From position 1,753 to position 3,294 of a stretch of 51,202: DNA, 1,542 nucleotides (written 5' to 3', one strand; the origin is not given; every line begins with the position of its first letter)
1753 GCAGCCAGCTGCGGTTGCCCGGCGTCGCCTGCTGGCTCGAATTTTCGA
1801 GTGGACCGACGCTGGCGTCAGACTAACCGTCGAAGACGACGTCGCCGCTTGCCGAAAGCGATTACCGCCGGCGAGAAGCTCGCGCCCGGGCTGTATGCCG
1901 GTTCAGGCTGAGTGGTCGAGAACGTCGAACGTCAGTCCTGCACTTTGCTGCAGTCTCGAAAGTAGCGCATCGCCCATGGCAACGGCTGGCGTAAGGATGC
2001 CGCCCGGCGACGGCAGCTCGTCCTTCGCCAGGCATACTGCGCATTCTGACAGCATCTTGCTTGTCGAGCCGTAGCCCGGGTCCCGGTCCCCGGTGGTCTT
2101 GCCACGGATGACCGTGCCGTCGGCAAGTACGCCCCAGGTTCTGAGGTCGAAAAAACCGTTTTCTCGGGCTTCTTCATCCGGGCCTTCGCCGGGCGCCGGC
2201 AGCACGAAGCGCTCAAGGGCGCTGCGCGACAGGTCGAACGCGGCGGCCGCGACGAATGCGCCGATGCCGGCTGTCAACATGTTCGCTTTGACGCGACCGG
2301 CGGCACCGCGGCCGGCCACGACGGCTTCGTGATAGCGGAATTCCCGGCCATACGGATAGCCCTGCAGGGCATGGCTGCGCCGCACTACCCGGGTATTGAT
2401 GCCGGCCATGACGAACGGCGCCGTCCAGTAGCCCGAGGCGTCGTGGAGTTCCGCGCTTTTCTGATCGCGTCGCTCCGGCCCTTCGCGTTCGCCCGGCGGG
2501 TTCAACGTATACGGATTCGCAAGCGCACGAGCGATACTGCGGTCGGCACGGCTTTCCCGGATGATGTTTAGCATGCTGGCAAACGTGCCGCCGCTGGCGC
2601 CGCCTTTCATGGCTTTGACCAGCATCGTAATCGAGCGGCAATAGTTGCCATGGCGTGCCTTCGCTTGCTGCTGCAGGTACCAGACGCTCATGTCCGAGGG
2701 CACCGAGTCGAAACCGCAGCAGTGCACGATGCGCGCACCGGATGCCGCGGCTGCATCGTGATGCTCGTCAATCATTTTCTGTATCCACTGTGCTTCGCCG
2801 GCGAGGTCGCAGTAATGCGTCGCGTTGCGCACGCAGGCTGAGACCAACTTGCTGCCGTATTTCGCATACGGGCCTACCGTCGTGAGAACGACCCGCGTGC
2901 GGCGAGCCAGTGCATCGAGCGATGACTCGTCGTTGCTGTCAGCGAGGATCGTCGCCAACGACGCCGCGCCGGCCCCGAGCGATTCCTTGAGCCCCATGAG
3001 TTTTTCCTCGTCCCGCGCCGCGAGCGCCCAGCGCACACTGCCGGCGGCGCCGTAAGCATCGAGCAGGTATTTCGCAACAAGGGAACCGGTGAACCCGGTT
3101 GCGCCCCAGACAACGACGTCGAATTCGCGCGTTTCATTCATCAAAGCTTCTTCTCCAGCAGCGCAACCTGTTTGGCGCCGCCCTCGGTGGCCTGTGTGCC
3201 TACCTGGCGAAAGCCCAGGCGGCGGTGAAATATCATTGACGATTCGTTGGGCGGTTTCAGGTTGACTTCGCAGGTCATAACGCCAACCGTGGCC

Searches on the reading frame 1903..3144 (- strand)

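Call 85: search_protein_families(library=pfam, proteins=[window:1903-3144:-], max_evalue=0.00001)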
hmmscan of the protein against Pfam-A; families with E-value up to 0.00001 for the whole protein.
window:1903-3144:- (413 aa): 1 family
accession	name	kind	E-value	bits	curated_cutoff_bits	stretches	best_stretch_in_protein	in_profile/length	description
PF03435.24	Sacchrp_dh_NADP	-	1.4e-10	42.1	25.1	1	10-140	1-129/129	Saccharopine dehydrogenase NADP binding domain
